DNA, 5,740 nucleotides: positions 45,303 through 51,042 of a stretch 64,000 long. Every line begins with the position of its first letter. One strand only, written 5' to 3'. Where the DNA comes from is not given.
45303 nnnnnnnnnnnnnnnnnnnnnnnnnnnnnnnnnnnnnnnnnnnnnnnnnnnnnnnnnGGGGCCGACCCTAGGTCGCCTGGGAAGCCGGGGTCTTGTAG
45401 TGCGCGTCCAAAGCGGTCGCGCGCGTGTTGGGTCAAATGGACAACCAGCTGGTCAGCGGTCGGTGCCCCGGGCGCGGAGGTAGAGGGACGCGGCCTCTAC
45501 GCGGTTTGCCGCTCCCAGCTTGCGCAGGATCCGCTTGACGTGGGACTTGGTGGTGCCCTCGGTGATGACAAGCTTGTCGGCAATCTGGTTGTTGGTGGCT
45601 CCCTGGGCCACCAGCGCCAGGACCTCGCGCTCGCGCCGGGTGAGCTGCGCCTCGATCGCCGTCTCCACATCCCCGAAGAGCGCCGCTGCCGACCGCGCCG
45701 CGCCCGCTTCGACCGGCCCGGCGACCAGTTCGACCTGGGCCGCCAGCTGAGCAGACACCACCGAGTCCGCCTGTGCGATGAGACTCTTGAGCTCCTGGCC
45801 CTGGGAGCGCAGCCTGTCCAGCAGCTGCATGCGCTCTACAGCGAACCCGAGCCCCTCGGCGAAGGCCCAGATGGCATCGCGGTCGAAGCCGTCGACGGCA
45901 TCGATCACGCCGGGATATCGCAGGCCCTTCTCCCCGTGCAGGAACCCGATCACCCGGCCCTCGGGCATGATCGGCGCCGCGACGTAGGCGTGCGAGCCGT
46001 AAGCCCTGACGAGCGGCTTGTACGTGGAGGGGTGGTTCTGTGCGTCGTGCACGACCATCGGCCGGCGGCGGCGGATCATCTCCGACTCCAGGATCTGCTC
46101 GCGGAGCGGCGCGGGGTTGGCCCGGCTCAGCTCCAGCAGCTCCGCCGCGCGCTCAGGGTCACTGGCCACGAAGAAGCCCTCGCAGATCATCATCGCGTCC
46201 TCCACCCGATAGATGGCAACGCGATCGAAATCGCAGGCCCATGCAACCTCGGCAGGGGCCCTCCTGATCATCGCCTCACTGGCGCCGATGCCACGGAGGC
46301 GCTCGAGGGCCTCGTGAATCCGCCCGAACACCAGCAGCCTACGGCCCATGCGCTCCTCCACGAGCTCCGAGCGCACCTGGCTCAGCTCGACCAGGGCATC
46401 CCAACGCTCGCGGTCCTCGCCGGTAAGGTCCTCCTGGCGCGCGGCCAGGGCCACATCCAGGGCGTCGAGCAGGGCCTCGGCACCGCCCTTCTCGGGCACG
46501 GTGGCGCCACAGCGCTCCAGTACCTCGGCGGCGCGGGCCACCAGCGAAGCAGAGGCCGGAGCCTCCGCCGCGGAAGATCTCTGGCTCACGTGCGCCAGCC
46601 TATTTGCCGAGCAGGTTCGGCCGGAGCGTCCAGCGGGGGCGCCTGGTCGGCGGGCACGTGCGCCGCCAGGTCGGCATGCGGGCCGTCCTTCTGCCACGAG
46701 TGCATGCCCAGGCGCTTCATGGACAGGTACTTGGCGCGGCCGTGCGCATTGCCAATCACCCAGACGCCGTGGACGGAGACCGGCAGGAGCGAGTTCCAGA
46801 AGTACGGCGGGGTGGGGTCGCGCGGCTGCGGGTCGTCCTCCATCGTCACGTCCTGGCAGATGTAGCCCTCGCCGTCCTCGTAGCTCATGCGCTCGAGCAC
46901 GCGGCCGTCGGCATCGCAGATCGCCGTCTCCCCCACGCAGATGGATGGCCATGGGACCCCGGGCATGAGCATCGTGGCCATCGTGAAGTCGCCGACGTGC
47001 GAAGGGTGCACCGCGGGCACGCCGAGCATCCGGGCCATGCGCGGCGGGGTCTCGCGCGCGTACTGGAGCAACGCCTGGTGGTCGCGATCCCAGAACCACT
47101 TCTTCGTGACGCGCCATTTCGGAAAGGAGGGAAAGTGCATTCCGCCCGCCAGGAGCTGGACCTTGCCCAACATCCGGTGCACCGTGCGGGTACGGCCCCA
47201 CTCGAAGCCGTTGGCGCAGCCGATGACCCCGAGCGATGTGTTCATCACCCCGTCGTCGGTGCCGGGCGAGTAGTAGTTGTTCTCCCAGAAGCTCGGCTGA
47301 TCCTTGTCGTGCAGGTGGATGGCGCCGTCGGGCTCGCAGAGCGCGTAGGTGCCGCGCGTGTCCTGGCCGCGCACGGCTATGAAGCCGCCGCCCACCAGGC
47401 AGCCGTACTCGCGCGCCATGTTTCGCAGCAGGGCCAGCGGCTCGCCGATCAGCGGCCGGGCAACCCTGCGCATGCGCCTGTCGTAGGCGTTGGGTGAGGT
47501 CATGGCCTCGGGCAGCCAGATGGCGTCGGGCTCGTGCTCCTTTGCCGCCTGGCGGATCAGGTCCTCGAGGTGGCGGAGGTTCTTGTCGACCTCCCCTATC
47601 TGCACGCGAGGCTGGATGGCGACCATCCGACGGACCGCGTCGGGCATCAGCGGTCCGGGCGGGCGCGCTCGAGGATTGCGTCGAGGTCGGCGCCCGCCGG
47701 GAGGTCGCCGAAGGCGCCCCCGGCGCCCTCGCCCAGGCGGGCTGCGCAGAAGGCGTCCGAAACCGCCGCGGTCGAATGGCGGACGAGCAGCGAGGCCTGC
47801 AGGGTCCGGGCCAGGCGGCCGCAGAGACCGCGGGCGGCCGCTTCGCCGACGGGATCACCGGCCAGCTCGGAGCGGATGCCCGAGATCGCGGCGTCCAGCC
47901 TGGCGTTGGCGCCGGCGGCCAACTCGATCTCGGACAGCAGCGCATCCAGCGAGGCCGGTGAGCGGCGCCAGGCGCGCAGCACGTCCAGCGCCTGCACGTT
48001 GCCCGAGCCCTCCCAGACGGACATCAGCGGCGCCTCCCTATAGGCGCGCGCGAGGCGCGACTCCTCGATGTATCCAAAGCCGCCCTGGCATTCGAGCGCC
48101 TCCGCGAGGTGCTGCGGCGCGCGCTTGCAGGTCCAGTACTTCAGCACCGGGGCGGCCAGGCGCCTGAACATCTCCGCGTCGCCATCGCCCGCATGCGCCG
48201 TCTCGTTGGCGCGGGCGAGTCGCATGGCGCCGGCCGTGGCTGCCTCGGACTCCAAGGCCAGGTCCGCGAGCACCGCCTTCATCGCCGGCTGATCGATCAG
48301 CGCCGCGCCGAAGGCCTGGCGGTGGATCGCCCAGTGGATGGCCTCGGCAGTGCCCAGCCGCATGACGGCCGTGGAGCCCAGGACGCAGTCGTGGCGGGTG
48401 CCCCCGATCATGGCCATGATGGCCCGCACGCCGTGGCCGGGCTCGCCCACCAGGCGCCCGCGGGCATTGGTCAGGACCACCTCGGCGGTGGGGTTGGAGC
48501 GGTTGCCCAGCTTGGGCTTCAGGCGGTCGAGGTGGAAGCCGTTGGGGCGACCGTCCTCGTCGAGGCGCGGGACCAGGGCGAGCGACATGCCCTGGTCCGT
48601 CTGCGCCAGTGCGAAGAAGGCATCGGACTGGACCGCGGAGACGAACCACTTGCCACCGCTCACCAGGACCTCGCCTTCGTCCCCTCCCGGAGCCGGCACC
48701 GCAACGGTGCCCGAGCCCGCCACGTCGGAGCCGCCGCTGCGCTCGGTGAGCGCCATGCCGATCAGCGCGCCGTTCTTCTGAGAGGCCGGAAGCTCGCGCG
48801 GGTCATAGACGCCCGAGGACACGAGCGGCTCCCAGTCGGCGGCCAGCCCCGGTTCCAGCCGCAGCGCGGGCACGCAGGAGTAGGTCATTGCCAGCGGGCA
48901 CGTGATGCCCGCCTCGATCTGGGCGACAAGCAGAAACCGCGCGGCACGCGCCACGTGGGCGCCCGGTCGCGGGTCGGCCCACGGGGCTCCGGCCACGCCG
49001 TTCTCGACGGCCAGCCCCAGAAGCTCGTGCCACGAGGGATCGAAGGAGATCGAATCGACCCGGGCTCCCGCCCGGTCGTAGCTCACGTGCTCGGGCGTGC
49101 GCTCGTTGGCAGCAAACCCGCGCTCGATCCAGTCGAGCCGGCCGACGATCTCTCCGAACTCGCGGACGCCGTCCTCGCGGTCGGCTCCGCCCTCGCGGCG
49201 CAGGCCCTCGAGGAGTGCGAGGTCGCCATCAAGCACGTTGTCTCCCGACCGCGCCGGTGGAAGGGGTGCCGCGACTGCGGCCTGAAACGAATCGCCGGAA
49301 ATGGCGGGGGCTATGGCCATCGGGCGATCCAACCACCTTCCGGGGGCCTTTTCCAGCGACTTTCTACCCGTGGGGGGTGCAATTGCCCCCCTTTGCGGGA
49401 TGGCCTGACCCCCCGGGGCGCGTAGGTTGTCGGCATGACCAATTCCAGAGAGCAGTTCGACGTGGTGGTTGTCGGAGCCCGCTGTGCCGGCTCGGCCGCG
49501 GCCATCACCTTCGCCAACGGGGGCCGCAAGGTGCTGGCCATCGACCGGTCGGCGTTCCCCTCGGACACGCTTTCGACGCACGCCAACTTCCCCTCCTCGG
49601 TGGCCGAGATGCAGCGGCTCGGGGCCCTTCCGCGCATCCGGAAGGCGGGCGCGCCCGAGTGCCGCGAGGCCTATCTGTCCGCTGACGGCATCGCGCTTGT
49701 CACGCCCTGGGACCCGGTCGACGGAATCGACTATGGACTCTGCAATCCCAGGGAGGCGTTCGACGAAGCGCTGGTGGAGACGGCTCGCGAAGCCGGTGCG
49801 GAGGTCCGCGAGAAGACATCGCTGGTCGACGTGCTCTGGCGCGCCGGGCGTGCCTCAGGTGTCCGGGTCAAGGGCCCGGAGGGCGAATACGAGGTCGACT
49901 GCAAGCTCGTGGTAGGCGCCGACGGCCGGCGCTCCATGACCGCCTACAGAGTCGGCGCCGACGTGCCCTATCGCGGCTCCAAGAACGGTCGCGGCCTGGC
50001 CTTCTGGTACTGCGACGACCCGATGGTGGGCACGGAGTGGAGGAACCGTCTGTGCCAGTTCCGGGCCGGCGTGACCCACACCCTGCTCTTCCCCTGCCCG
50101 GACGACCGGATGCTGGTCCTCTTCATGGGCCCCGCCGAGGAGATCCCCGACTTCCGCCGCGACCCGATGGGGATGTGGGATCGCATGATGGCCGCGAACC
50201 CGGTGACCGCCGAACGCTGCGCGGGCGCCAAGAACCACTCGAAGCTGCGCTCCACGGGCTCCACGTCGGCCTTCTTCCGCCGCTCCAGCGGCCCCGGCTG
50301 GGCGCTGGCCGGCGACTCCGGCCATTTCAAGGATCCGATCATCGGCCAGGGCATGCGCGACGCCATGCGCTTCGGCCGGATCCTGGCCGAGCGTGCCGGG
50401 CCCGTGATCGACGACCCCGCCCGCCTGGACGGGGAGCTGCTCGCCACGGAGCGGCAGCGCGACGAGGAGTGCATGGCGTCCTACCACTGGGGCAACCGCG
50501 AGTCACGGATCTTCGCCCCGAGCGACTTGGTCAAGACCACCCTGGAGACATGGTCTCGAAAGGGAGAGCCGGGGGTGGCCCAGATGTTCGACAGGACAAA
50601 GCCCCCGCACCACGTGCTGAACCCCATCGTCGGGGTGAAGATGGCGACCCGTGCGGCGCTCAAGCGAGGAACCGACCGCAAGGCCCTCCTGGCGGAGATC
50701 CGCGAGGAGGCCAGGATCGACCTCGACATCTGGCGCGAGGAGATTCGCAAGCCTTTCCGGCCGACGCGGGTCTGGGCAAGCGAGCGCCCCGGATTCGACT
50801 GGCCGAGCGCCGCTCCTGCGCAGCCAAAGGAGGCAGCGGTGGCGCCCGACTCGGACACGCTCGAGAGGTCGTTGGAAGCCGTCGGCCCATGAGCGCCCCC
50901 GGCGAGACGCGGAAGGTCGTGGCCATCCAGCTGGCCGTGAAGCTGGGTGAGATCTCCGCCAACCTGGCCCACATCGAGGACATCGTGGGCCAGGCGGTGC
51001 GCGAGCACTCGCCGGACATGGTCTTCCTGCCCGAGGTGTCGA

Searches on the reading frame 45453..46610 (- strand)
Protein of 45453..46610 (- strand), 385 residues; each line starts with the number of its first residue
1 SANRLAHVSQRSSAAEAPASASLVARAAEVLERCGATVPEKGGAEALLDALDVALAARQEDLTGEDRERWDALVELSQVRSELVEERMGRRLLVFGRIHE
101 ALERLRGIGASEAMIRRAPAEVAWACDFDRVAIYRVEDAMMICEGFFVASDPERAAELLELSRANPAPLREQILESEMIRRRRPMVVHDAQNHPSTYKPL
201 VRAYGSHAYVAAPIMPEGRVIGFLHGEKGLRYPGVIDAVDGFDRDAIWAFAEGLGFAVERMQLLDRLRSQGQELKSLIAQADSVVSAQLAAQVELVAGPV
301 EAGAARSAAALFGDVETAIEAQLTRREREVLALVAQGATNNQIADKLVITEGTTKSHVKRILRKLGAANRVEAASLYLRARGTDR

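Call 80: search_protein_families(library=pfam, proteins=[window:45453-46610:-], max_evalue=0.0001)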
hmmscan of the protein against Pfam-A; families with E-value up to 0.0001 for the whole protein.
window:45453-46610:- (385 aa): 5 families
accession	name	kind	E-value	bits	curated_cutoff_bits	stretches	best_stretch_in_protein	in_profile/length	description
PF00196.25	GerE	-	1.1e-19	70.2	23.5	1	322-375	2-55/57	Bacterial regulatory proteins, luxR family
PF01590.32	GAF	-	7.1e-09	36.7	22.4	1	116-224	7-105/133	GAF domain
PF04545.22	Sigma70_r4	-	5.3e-06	26.3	24.1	1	321-365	3-48/50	Sigma-70, region 4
PF08281.18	Sigma70_r4_2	-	9.1e-06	25.7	25.7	1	321-365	9-54/54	Sigma-70, region 4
PF13185.12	GAF_2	-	1e-05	26.2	28.6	1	153-258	36-135/136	GAF domain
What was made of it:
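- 45453..46610 (-): GAF-LuxR (GerE) regulator 4 kb downstream of P2. The same regulator type sits directly upstream of solitary clade members elsewhere. Call 80.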

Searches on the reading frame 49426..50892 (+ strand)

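Call 80: search_protein_families(library=pfam, proteins=[window:49426-50892:+], max_evalue=0.0001)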
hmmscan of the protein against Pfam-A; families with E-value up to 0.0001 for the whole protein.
window:49426-50892:+ (488 aa): 3 families
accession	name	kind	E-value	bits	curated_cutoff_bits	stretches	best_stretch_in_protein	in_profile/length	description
PF01494.25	FAD_binding_3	-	1e-16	61.6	22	1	11-321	2-319/349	FAD binding domain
PF12831.13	FAD_oxidored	-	1.7e-07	31.3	27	1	12-167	1-145/416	FAD dependent oxidoreductase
PF01266.30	DAO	-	2.4e-05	24.5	27.9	0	68-167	108-204/353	FAD dependent oxidoreductase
